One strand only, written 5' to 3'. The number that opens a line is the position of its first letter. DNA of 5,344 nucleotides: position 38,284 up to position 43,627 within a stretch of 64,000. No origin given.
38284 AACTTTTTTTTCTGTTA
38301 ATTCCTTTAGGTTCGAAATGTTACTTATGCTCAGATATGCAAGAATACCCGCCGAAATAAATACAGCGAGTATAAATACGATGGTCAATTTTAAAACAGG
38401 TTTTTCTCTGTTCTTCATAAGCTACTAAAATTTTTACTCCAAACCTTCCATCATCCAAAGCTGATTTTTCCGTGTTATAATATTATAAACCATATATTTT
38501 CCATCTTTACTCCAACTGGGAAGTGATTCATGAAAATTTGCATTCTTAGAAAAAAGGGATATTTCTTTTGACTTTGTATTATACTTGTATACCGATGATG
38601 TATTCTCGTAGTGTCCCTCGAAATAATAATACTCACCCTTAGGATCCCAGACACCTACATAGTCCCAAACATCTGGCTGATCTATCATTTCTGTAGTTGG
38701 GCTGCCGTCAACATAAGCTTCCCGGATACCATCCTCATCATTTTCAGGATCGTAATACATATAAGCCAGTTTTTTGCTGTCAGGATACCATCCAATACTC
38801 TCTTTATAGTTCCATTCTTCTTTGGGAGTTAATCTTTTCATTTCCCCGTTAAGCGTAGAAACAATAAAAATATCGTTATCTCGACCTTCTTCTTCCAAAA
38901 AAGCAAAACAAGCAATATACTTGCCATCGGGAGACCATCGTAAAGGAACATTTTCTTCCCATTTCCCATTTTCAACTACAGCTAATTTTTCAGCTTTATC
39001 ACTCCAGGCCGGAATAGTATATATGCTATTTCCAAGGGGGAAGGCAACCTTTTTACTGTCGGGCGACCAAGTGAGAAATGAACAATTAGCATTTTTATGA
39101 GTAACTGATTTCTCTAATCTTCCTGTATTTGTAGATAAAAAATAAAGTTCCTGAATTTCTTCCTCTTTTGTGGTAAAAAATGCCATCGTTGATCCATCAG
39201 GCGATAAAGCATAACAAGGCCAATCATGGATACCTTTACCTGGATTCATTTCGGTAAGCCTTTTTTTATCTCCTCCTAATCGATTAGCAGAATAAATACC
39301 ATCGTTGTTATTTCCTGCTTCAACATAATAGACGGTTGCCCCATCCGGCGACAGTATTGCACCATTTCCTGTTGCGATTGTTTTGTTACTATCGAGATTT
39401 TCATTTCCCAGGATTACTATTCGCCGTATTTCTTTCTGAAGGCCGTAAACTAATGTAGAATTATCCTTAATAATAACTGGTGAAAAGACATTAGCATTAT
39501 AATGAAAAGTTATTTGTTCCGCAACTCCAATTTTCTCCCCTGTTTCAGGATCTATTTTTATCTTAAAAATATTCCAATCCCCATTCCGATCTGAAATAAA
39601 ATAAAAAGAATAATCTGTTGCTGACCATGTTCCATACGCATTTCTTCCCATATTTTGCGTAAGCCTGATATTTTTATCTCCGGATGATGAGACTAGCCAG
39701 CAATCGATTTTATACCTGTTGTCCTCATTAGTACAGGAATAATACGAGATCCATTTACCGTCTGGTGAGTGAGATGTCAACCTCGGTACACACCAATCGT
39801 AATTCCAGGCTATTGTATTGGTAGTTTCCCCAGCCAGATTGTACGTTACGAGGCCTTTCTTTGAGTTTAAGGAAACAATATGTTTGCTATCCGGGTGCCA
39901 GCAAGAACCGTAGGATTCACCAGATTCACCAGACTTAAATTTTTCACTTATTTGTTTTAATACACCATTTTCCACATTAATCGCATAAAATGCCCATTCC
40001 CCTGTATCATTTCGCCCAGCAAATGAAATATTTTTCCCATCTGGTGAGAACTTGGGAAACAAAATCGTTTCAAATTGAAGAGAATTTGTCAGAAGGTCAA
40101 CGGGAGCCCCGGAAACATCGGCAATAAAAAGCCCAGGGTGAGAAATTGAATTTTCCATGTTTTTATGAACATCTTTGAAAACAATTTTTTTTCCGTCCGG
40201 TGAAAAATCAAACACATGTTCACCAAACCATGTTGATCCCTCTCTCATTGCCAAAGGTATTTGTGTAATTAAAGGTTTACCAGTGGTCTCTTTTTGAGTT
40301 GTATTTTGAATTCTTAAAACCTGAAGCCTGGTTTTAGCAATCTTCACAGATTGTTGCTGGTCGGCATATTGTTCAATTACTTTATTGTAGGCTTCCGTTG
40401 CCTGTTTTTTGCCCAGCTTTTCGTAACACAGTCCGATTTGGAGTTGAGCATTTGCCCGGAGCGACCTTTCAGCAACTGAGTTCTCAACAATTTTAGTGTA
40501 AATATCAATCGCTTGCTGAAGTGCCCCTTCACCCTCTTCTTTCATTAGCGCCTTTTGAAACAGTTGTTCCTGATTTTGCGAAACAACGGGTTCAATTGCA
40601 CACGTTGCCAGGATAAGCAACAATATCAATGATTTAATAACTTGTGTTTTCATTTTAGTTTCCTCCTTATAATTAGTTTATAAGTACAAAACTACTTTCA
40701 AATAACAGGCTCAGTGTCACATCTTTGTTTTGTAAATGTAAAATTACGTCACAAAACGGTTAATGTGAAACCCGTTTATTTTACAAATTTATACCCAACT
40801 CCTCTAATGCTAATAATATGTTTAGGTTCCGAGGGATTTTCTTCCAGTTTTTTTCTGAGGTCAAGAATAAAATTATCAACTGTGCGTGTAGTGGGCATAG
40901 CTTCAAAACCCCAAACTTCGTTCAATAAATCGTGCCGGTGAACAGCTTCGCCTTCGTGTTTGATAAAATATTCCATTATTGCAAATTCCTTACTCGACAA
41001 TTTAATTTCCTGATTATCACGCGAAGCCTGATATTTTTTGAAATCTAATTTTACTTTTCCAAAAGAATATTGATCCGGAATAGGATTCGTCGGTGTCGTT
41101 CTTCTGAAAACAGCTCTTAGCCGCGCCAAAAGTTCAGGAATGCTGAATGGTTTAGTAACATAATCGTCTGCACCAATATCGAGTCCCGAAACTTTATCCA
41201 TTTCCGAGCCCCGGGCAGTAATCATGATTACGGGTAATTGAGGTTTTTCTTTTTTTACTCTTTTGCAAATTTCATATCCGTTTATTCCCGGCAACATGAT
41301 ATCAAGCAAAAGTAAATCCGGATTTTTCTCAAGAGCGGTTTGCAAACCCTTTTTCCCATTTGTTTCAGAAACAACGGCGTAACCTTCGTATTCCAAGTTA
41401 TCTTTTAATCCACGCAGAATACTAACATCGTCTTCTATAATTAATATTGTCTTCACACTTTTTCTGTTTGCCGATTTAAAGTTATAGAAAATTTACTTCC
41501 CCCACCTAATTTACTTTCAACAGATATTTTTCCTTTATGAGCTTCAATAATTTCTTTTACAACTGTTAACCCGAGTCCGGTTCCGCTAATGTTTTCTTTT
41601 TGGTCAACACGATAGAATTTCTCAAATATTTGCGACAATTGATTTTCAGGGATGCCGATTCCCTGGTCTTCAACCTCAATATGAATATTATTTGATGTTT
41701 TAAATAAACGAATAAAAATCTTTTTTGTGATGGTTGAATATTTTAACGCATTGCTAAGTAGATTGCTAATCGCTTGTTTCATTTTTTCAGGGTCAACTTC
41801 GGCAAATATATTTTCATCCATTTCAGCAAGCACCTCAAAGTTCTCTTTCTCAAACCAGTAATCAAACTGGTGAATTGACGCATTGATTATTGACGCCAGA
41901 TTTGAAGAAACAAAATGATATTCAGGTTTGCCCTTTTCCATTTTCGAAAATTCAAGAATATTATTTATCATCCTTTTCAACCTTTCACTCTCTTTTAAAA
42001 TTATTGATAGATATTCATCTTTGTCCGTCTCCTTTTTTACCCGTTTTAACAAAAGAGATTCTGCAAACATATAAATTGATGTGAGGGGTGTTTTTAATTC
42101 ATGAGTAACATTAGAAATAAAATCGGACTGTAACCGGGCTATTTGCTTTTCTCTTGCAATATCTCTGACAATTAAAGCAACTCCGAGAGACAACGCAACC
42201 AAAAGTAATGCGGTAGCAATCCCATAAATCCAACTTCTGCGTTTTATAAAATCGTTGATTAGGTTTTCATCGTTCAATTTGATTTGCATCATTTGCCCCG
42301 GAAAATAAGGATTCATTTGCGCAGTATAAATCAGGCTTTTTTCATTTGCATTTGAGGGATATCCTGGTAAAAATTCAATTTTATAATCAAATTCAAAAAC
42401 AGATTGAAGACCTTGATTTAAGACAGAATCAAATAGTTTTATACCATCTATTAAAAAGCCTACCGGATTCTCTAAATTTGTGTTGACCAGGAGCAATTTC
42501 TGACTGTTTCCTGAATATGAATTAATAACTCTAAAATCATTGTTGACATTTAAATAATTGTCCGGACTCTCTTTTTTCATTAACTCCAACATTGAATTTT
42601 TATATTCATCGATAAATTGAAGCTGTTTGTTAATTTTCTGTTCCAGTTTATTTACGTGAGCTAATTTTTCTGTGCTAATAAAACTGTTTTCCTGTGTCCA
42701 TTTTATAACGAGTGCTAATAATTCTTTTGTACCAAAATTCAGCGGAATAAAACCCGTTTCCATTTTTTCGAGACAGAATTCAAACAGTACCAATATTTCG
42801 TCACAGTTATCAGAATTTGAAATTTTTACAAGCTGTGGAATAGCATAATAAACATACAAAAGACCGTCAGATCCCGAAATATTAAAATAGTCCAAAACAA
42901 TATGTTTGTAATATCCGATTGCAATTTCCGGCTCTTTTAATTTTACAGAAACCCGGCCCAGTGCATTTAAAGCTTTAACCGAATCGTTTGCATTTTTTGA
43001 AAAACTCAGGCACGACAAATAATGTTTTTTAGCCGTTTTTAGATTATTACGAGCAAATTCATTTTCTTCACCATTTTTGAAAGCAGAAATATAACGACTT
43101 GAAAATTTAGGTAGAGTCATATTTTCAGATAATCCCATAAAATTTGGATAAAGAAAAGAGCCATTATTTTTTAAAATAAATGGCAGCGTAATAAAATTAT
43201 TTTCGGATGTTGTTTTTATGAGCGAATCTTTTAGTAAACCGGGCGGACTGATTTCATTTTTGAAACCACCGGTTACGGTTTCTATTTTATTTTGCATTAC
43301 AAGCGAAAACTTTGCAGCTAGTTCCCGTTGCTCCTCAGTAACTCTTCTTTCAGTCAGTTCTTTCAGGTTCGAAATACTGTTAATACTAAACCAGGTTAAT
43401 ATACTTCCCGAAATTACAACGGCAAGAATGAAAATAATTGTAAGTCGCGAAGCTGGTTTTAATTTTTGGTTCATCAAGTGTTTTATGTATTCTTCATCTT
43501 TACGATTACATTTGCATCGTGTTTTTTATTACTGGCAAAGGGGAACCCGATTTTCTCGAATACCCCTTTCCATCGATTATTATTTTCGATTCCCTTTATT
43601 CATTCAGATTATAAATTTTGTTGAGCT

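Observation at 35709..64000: Iterated kinase / regulator / secreted TPR-propeller array (four or more paralogous three-component modules, about 28 kb)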

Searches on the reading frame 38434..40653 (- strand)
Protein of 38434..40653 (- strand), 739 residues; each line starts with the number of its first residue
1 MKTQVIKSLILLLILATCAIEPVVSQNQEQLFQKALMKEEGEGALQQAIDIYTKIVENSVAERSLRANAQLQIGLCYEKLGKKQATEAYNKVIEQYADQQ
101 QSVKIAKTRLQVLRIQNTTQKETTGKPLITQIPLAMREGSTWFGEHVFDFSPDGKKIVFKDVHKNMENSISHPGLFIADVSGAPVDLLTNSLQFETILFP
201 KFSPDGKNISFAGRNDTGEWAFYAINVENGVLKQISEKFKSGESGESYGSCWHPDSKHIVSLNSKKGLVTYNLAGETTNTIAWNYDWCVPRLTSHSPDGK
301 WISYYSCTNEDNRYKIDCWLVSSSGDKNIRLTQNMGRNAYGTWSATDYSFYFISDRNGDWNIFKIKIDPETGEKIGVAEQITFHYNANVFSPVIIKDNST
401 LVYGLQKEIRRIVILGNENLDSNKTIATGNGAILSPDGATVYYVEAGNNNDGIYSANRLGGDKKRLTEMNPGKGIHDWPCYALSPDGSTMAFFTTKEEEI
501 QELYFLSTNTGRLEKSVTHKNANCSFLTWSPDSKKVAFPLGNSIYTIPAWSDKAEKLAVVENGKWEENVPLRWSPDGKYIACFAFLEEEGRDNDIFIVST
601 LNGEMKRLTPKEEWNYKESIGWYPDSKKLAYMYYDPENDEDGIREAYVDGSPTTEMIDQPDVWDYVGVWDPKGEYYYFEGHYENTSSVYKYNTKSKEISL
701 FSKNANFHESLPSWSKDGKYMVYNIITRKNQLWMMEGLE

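Call 4: search_protein_families(library=pfam, proteins=[window:38434-40653:-], max_evalue=0.01)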
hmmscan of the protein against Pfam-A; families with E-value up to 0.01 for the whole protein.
window:38434-40653:- (739 aa): 8 families
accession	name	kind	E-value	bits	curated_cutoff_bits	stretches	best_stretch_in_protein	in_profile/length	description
PF07676.18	PD40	-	6.7e-25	86.9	20.9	2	331-363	4-37/38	WD40-like Beta Propeller Repeat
PF00930.27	DPPIV_N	-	1.6e-09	37.4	22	1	487-585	4-120/354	Dipeptidyl peptidase IV (DPP IV) N-terminal region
PF25174.1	Beta-prop_THOC3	-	5.5e-09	35.8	305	1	435-631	97-271/272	THOC3 beta-propeller domain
PF24817.1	WD40_WDHD1_1st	-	3.1e-07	30.3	109.9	1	516-632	174-283/291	WDHD1 first WD40 domain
PF13174.12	TPR_6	-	1.3e-05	26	26.3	1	69-98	2-32/33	Tetratricopeptide repeat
PF08662.17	eIF2A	-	0.00023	21.5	20.5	0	501-590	39-125/194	Eukaryotic translation initiation factor eIF2A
PF08450.18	SGL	-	0.0018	18.3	26.3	0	425-490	132-191/246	SMP-30/Gluconolactonase/LRE-like region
PF00400.38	WD40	-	0.002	19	27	0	296-331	20-37/39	WD domain, G-beta repeat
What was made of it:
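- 38434..40653 (-): PP1, exported TPR + double-propeller protein (739 aa). First gene of the PP1-HK1-RR1 operon, with gaps of 15 and 10 nt. PD40 86.9 bits and TPR_6 (call 4).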

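Call 7: search_protein_families(library=ncbifam, proteins=[window:38434-40653:-], max_evalue=0.001)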
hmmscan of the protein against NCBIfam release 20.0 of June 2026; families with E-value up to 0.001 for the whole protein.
window:38434-40653:- (739 aa): 6 families
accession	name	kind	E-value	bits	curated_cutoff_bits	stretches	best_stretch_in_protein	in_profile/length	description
TIGR02800.1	propeller_TolB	equivalog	1.3e-36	126.5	343.15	5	483-632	198-340/418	Tol-Pal system beta propeller repeat protein TolB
NF053518.1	DipepPtdsDpp5Prph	equivalog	1.5e-22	79.9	900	2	144-261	196-314/655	dipeptidyl-peptidase Dpp5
NF002183.0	PRK01029.1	equivalog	1.4e-17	63.8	405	1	482-538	287-343/429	Tol-Pal system protein TolB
NF033523.0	lasso_peptidase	equivalog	4.2e-10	39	400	0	554-632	78-149/638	Atxe2 family lasso peptide isopeptidase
NF047507.1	TPR_BatC_Lepto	exception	1.4e-05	24.6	175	1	42-119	71-145/214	TPR repeat-containing protein BatC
NF003124.0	PRK04043.1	equivalog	4.5e-05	22.4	428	0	315-375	256-316/419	Tol-Pal system protein TolB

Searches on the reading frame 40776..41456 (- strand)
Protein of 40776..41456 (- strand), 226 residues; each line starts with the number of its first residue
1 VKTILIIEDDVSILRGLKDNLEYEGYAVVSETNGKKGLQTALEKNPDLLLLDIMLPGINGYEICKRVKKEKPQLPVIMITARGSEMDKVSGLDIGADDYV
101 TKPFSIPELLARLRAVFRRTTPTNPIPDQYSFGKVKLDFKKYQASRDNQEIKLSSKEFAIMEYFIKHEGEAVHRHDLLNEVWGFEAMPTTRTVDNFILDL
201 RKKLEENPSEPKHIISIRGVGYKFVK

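Call 4: search_protein_families(library=pfam, proteins=[window:40776-41456:-], max_evalue=0.01)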
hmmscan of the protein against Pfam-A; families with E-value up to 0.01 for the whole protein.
window:40776-41456:- (226 aa): 2 families
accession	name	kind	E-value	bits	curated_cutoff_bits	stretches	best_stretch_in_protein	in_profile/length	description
PF00072.30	Response_reg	-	1.6e-31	109.1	30.2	1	4-113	1-110/111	Response regulator receiver domain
PF00486.34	Trans_reg_C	-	1.3e-24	86.5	26.2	1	148-224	1-77/77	Transcriptional regulatory protein, C terminal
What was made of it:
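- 40776..41456 (-): RR2 (subfamily A). Call 4.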

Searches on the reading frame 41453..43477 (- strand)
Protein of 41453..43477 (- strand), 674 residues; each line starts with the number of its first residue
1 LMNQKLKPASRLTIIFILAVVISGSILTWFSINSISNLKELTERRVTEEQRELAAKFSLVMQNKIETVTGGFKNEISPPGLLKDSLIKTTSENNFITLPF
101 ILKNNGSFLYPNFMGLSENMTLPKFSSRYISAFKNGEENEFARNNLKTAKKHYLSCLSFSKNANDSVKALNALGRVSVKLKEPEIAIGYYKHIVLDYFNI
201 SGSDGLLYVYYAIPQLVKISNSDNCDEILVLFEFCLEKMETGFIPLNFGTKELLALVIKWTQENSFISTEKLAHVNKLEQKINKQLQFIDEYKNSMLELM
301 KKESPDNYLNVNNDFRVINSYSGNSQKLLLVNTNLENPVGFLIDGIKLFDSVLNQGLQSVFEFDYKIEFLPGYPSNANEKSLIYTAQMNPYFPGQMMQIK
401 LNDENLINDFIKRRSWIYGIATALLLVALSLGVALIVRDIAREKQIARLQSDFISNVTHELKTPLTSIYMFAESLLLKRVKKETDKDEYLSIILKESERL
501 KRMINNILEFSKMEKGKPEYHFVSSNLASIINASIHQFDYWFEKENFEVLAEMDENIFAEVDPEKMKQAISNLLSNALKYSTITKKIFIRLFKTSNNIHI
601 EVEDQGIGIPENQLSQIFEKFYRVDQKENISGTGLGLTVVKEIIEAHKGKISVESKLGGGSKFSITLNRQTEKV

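Call 4: search_protein_families(library=pfam, proteins=[window:41453-43477:-], max_evalue=0.01)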
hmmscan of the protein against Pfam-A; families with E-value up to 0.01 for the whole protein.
window:41453-43477:- (674 aa): 4 families
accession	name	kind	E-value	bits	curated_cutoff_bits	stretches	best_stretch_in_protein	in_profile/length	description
PF02518.31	HATPase_c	-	4.3e-30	104.8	26.4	1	562-669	2-109/111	Histidine kinase-, DNA gyrase B-, and HSP90-like ATPase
PF00512.31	HisKA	-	3.4e-19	69.1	26.9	1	450-516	2-66/66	His Kinase A (phospho-acceptor) domain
PF14501.12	HATPase_c_5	-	2.1e-06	28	22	1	566-655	6-90/102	GHKL domain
PF13581.12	HATPase_c_2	-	0.003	18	27.4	1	559-645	25-110/127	Histidine kinase-like ATPase domain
